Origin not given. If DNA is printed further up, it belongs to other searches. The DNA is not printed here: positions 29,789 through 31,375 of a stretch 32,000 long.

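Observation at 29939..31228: Orphan QueC-like PP-loop enzyme with unrecognised N- and C-terminal extensions, on the opposite strand inside the dap operon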

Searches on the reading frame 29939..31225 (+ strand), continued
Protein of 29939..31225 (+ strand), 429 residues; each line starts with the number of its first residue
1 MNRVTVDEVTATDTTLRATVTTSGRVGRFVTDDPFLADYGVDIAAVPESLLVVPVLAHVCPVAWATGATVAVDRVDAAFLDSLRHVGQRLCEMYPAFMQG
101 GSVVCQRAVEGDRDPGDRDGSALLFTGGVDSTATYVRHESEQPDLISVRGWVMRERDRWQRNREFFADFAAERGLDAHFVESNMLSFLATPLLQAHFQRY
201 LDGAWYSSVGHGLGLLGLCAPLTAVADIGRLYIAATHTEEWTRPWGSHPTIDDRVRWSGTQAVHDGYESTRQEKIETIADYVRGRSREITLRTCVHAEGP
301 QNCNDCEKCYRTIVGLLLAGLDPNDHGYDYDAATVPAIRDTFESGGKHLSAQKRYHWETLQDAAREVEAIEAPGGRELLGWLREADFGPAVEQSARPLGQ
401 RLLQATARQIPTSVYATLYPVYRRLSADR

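Call 24: find_encoding_contigs(protein=P0095, flank=10000, max_places=1)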
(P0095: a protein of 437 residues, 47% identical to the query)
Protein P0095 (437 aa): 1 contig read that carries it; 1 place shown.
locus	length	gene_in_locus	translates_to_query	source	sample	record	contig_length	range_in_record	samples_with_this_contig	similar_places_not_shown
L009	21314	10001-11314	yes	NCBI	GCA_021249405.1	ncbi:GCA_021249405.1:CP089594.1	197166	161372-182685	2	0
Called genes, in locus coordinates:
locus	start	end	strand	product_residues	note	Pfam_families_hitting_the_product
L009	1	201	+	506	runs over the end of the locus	PF24363:DUF7519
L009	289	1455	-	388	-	PF13784:Fic_N, PF02661:Fic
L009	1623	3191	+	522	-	PF05090:HTTM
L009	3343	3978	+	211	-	PF00127:Copper-bind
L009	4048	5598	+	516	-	PF00174:Oxidored_molyb, PF03404:Mo-co_dimer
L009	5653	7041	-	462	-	PF01637:ATPase_2, PF03008:DUF234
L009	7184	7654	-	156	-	PF00254:FKBP_C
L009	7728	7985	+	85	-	PF00462:Glutaredoxin, PF13417:GST_N_3, PF13409:GST_N_2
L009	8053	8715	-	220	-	PF25934:DUF7979 (faint)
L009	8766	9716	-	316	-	PF20030:bpMoxR (faint), PF07726:AAA_3, PF07728:AAA_5, PF00004:AAA, PF17863:AAA_lid_2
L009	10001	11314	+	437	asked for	-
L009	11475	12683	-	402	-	PF15632:ATPgrasp_Ter (weak)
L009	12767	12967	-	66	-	-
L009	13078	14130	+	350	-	PF00535:Glycos_transf_2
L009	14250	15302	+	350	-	PF04007:DUF354 (weak)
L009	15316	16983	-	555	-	PF12708:Pect-lyase_RHGA_epim (faint), PF13229:Beta_helix (faint)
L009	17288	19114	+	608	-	-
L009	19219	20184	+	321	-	PF13439:Glyco_transf_4, PF13524:Glyco_trans_1_2 (weak), PF13692:Glyco_trans_1_4, PF00534:Glycos_transf_1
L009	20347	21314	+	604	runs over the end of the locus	PF20176:DUF6541 (weak)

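Call 25: search_protein_representatives(alignment_id=A1)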
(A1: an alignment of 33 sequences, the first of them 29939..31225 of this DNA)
Query: 33 sequences, 433 profile positions. Proteins with E-value up to 0.001 (for the whole library): 5512; up to 1e-10: 3097; up to 1e-30: 979. The best 150 are listed.
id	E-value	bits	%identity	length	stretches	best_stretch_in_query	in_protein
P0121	2.4e-195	665.9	-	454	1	1-432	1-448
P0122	5.2e-161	552.8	-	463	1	4-429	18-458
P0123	6.9e-152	522.7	-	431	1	3-422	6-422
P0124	1.8e-150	518.0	-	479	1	3-430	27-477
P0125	1.4e-139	482.2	-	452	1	3-426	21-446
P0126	9.4e-137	472.8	-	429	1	4-427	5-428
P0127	2.5e-128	445.1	-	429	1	3-420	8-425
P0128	2.7e-127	441.7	-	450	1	1-429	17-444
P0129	1.6e-126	439.1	-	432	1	1-397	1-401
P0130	7.4e-125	433.6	-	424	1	1-420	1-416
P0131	9.2e-124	430.0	-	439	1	1-420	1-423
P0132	3.3e-123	428.2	-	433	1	2-418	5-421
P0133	1.8e-119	415.9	-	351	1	93-430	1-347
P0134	2.3e-119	415.6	-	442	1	1-394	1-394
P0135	1.6e-117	409.4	-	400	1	6-389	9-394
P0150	4.4e-107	375.1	-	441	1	4-426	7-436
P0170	4.2e-97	342.2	-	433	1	9-404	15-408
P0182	1.0e-92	327.7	-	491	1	26-394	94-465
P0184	2.6e-92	326.4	-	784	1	9-395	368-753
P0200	1.4e-88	314.1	-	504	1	19-398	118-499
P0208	1.5e-86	307.4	-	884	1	4-401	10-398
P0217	3.0e-84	299.8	-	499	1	11-394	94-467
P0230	7.0e-83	295.3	-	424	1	1-391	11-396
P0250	1.2e-80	287.9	-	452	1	20-417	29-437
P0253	2.5e-80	286.9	-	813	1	1-391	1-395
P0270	6.0e-79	282.4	-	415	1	3-411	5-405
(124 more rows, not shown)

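Call 27: search_protein_families(library=pfam, proteins=[P0184, P0208, P0253, P0182, P0200, P0217, P0150, P0230, P0270], max_evalue=0.01)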
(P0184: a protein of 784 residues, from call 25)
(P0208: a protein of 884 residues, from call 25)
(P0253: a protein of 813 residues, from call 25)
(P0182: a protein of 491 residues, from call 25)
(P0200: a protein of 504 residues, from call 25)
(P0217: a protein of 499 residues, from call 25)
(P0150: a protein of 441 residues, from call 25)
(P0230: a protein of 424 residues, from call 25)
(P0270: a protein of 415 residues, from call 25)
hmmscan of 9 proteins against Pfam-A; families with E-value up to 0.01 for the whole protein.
P0184 (784 aa): 1 family
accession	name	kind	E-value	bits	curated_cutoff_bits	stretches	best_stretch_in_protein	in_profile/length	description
PF01757.29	Acyl_transf_3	-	1.2e-40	140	31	1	6-323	1-324/326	Acyltransferase domain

P0208 (884 aa): 1 family
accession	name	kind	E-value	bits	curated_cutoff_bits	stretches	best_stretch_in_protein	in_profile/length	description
PF04230.19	PS_pyruv_trans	-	0.0019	18.6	25.3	1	426-592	1-156/280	Polysaccharide pyruvyl transferase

P0253 (813 aa): 2 families
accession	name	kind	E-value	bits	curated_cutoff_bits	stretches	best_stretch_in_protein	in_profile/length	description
PF14397.11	ATPgrasp_ST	-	6.9e-37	127.6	31.4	1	560-787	9-258/278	Sugar-transfer associated ATP-grasp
PF14398.11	ATPgrasp_YheCD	-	0.0046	16.7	26.8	0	596-717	38-175/255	YheC/D like ATP-grasp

P0182 (491 aa): 0 families

P0200 (504 aa): 0 families

P0217 (499 aa): 0 families

P0150 (441 aa): 0 families

P0230 (424 aa): 0 families

P0270 (415 aa): 0 families

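Call 29: search_solved_structures(query=A1, max_evalue=10, show_alignments=4)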
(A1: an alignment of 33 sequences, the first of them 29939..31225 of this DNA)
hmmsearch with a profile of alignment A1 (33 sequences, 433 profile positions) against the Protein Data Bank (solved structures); distinct sequences matched with E-value up to 10: 4.
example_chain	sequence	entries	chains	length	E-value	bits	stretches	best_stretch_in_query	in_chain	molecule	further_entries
6xyz_A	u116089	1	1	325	0.15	14.1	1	119-169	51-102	Candidate chitinase Glycoside hydrolase family 18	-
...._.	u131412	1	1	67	0.87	11.6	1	140-181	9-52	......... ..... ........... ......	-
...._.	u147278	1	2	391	1.1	11.2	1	326-391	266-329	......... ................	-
3mmh_A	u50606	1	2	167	1.4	10.9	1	51-78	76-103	Methionine-R-sulfoxide reductase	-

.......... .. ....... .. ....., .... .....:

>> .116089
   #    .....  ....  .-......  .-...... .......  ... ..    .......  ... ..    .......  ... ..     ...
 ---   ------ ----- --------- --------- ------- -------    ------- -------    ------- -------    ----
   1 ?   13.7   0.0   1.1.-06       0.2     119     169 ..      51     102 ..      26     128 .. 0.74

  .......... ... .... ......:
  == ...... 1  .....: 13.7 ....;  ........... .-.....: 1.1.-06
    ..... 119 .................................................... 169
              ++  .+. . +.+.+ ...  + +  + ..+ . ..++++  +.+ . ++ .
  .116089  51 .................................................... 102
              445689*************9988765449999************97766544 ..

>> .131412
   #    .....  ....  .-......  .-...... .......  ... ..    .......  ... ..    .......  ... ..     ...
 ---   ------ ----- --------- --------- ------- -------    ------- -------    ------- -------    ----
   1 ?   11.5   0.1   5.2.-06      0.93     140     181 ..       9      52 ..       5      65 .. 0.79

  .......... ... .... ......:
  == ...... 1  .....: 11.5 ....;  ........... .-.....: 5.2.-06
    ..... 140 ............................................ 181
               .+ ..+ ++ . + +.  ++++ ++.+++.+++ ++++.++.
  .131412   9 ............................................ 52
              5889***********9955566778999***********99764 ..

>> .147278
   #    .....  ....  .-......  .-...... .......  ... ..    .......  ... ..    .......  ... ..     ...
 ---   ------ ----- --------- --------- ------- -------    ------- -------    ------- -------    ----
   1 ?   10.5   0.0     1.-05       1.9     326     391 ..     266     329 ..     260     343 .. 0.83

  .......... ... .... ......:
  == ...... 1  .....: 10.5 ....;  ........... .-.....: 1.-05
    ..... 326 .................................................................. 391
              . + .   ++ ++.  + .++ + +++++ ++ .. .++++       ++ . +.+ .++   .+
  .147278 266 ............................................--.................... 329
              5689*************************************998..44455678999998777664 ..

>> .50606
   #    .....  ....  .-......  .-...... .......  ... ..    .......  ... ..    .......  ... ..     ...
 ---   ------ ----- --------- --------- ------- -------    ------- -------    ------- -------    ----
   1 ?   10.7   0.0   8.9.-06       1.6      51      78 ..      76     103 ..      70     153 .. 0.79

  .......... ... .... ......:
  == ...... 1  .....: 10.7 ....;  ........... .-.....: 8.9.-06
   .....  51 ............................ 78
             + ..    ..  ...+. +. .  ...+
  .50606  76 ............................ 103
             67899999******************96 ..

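Call 32: list_cluster_members(proteins=[P0184, P0208, P0253, P0130, P0150, P0170, P0200, P0230, P0250, P0270])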
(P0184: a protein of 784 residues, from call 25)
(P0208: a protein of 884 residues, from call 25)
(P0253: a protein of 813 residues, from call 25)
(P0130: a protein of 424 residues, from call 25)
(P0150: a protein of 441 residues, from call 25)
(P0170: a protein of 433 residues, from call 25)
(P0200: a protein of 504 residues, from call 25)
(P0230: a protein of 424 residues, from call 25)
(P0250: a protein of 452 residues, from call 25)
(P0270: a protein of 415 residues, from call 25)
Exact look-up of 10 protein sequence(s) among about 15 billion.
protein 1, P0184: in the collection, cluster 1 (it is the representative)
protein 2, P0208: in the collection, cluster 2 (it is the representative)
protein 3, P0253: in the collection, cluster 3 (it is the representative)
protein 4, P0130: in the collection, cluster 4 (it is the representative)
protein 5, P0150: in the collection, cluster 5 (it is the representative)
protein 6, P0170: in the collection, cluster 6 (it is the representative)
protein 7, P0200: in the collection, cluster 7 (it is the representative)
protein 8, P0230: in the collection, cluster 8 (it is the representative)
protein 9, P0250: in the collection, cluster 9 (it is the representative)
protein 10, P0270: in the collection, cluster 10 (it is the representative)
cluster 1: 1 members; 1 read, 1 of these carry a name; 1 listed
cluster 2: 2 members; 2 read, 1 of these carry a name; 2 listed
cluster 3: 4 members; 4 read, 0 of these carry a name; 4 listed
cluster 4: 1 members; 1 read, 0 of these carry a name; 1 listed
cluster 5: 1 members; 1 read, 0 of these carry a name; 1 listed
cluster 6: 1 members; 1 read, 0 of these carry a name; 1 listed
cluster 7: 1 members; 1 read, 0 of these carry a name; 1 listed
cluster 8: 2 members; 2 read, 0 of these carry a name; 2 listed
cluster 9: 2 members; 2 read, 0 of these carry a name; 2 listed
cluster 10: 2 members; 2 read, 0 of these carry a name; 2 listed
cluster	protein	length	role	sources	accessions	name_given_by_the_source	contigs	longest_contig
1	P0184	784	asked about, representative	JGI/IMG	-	fucose 4-O-acetylase-like acetyltransferase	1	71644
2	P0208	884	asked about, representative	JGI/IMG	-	aerobic-type carbon monoxide dehydrogenase small subunit (CoxS/CutS family)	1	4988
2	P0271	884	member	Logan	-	-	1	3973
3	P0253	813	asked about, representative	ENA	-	-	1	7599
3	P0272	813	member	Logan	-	-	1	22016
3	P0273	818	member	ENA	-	-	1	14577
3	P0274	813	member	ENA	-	-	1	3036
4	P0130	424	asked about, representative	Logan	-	-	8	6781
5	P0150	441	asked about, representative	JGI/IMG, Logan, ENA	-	-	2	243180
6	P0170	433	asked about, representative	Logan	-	-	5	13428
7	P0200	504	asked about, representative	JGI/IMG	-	-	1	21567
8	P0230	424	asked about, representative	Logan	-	-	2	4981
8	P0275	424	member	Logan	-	-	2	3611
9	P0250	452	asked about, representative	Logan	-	-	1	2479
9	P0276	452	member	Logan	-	-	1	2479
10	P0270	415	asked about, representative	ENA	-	-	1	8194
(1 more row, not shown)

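Call 34: find_encoding_contigs(protein=P0150, flank=10000, max_places=1)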
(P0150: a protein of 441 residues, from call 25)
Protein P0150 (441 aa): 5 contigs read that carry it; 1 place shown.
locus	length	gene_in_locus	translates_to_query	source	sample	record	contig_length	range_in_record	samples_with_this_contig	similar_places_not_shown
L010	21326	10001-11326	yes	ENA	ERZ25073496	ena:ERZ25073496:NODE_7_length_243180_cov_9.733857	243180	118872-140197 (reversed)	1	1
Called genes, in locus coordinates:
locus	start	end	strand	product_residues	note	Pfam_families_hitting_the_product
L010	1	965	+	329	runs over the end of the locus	PF01073:3Beta_HSD, PF01370:Epimerase, PF02719:Polysacc_synt_2, PF04321:RmlD_sub_bind, PF07993:NAD_binding_4, PF16363:GDP_Man_Dehyd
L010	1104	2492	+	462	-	-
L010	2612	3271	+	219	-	PF10646:Germane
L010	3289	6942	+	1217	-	PF01520:Amidase_3, PF00801:PKD, PF18911:PKD_4, PF01832:Glucosaminidase, PF18911:PKD_4, PF00801:PKD, PF18911:PKD_4, PF00801:PKD, +6 more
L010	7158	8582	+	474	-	-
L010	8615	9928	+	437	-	PF04230:PS_pyruv_trans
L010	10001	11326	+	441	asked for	-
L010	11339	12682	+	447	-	PF03023:MurJ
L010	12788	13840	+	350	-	PF13439:Glyco_transf_4, PF13477:Glyco_trans_4_2, PF00534:Glycos_transf_1, PF20706:GT4-conflict, PF13692:Glyco_trans_1_4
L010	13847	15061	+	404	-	PF13439:Glyco_transf_4, PF00534:Glycos_transf_1, PF13692:Glyco_trans_1_4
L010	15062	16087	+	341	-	PF01408:GFO_IDH_MocA, PF02894:GFO_IDH_MocA_C, PF22725:GFO_IDH_MocA_C3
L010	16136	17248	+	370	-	PF00155:Aminotran_1_2 (weak), PF01041:DegT_DnrJ_EryC1, PF00266:Aminotran_5 (weak)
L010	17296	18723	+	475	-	PF02397:Bac_transf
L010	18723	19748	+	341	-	PF01408:GFO_IDH_MocA, PF02894:GFO_IDH_MocA_C, PF22725:GFO_IDH_MocA_C3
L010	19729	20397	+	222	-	PF25084:LbH_EIF2B (faint), PF25087:GMPPB_C (weak), PF00132:Hexapep, PF14602:Hexapep_2 (weak)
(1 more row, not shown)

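Call 36: find_encoding_contigs(protein=P0253, flank=10000, max_places=2)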
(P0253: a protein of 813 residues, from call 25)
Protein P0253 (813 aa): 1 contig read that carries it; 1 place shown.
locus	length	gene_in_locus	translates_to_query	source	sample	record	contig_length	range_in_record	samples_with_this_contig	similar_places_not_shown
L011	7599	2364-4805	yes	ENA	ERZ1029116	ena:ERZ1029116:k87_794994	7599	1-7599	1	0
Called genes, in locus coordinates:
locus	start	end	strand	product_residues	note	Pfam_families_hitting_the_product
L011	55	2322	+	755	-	PF00535:Glycos_transf_2, PF10111:Glyco_tranf_2_2, PF13641:Glyco_tranf_2_3, PF04230:PS_pyruv_trans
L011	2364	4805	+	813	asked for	PF14397:ATPgrasp_ST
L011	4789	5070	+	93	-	-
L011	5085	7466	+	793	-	PF05045:RgpF, PF00535:Glycos_transf_2, PF13641:Glyco_tranf_2_3 (weak), PF00535:Glycos_transf_2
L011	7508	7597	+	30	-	?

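Call 56: find_encoding_contigs(protein=P0003, flank=10000, max_places=1)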
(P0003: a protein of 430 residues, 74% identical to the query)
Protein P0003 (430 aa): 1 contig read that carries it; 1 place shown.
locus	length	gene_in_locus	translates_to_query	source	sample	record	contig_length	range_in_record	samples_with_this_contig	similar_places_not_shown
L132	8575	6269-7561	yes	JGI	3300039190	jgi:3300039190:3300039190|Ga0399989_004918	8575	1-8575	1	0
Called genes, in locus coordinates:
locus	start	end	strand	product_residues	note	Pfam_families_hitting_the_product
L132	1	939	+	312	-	?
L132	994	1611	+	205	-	PF00156:Pribosyltran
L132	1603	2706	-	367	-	PF01546:Peptidase_M20, PF07687:M20_dimer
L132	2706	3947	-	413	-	PF00278:Orn_DAP_Arg_deC, PF02784:Orn_Arg_deC_N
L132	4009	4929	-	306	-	PF13668:Ferritin_2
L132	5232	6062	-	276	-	PF14805:THDPS_N_2, PF14602:Hexapep_2 (faint), PF00132:Hexapep (weak)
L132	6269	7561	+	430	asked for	-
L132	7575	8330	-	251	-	PF01113:DapB_N, PF05173:DapB_C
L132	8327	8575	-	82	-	?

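Call 57: find_encoding_contigs(protein=P0014, flank=10000, max_places=1)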
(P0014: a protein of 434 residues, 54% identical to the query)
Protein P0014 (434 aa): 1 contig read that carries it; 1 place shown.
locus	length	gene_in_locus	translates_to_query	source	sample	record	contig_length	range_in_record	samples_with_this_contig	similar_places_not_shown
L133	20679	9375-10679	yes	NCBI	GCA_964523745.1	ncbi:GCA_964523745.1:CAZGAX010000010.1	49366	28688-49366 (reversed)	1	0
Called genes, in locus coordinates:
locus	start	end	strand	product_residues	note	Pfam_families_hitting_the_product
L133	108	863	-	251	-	PF00583:Acetyltransf_1, PF13673:Acetyltransf_10 (weak), PF13508:Acetyltransf_7, PF19133:DUF5816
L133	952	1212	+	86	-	-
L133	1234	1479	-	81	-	-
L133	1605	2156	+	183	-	-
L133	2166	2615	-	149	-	PF19102:DUF5789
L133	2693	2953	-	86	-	PF24430:DUF7553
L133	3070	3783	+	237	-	PF10028:DUF2270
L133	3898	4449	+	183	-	PF03167:UDG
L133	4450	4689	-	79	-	-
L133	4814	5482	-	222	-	PF15915:BAT, PF04967:HTH_10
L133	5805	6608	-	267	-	-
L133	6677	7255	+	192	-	PF25084:LbH_EIF2B (faint), PF25087:GMPPB_C (faint), PF00132:Hexapep, PF14602:Hexapep_2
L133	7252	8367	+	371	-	PF00155:Aminotran_1_2 (weak), PF01041:DegT_DnrJ_EryC1, PF01212:Beta_elim_lyase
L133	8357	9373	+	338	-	PF01408:GFO_IDH_MocA, PF02894:GFO_IDH_MocA_C, PF22725:GFO_IDH_MocA_C3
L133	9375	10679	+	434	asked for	-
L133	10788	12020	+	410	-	PF15632:ATPgrasp_Ter (weak)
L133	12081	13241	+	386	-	-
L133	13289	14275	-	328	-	PF13439:Glyco_transf_4, PF13692:Glyco_trans_1_4, PF00534:Glycos_transf_1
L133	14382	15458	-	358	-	-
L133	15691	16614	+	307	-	PF01522:Polysacc_deac_1 (weak)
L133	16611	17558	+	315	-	PF01073:3Beta_HSD, PF01370:Epimerase, PF02719:Polysacc_synt_2, PF04321:RmlD_sub_bind, PF07993:NAD_binding_4 (faint), PF16363:GDP_Man_Dehyd, PF13460:NAD_binding_10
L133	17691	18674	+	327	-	PF00535:Glycos_transf_2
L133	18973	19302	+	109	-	-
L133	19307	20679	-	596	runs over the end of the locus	PF13522:GATase_6, PF13537:GATase_7, PF01380:SIS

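Call 71: fold_search(model_id=the predicted structure, library=viral)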
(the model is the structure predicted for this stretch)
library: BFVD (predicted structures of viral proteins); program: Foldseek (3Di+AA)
matches with E <= 10: 287; with E <= 0.001: 3
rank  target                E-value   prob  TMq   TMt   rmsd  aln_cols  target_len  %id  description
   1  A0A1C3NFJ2            6.6e-05  1.00  0.30  0.44  10.3       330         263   12  (no name in the UniProt tables at hand)
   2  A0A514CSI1            1.5e-04  1.00  0.31  0.61   5.5       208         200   20  7-cyano-7-deazaguanine synthase [Achromobacter phage Motura]
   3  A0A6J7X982            5.9e-04  1.00  0.34  0.51   7.9       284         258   14  7-cyano-7-deazaguanine synthase [uncultured Caudovirales phage]
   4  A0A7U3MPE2            1.8e-03  1.00  0.31  0.53   6.8       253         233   13  (no name in the UniProt tables at hand)
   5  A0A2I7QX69            2.4e-03  1.00  0.30  0.59   5.3       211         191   14  (no name in the UniProt tables at hand)
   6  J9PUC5                2.7e-03  1.00  0.28  0.51   7.8       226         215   12  7-cyano-7-deazaguanine synthase [Bacillus phage BCD7]
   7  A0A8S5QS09            2.9e-03  1.00  0.33  0.25   9.0       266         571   14  7-cyano-7-deazaguanine synthase [Myoviridae sp. ctgXL3]
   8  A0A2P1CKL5            3.7e-03  1.00  0.37  0.33   5.9       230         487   15  7-cyano-7-deazaguanine synthase [Pantoea phage vB_PagS_Vid5]
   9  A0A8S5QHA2            4.2e-03  0.96  0.28  0.43  11.1       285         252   12  tRNA(Ile)-lysidine synthetase, N-terminal domain [Myoviridae sp. ctdNl2]
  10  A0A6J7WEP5            4.2e-03  0.95  0.24  0.40   9.9       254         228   14  CysH 3'-phosphoadenosine 5'-phosphosulfate sulfotransferase (PAPS reductase)/FAD synthetase and related enzymes [uncultured Caudovirales ph…
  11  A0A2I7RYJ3            5.0e-03  0.93  0.26  0.40  13.5       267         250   13  (no name in the UniProt tables at hand)
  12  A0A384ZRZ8            7.5e-03  0.97  0.32  0.41  15.3       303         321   10  Adenine alpha hydrolase [Vibrio phage YC]
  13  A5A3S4                1.0e-02  0.85  0.28  0.37  15.5       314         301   13  (no name in the UniProt tables at hand)
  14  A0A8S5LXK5            1.1e-02  0.96  0.33  0.32  12.7       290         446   12  7-cyano-7-deazaguanine synthase [Myoviridae sp. ctZgq1]
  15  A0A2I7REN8            1.1e-02  0.94  0.25  0.45   8.6       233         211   13  Uncharacterized protein [Vibrio phage 1.169.O._10N.261.52.B1]
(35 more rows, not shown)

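Call 77: search_protein_families(library=pfam, alignment_id=A2, max_evalue=1)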
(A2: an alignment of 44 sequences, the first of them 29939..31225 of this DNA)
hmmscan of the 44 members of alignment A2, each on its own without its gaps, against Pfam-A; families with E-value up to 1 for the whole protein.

A. member 1, window:29939-31225:+ (429 aa): 0 families

B. families by the number of members that match (of 44 scanned): 19 families
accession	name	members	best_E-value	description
PF19932.4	DUF6395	24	0.0022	Family of unknown function (DUF6395)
PF06508.19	QueC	17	5.3e-06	Queuosine biosynthesis protein QueC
PF04131.20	NanE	1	0.00054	Putative N-acetylmannosamine-6-phosphate epimerase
PF00733.27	Asn_synthase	1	0.025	Asparagine synthase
PF10804.13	DUF2538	1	0.028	Protein of unknown function (DUF2538)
PF13204.13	Apiosidase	1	0.031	Apiosidase-like, catalytic domain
PF19953.4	EACC1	1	0.048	Effector Associated Constant Component 1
PF13637.12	Ank_4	1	0.048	Ankyrin repeats (many copies)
PF10112.14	Halogen_Hydrol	1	0.067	5-bromo-4-chloroindolyl phosphate hydrolysis protein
PF02184.22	HAT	1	0.08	HAT (Half-A-TPR) repeat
PF07221.17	GlcNAc_2-epim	1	0.083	N-acylglucosamine 2-epimerase (GlcNAc 2-epimerase)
PF08242.18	Methyltransf_12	1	0.098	Methyltransferase domain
PF08353.15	MurT_C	1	0.13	MurT ligase C-terminal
PF08414.16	NADPH_Ox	1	0.14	Respiratory burst NADPH oxidase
PF20447.3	DUF6704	1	0.16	Family of unknown function (DUF6704)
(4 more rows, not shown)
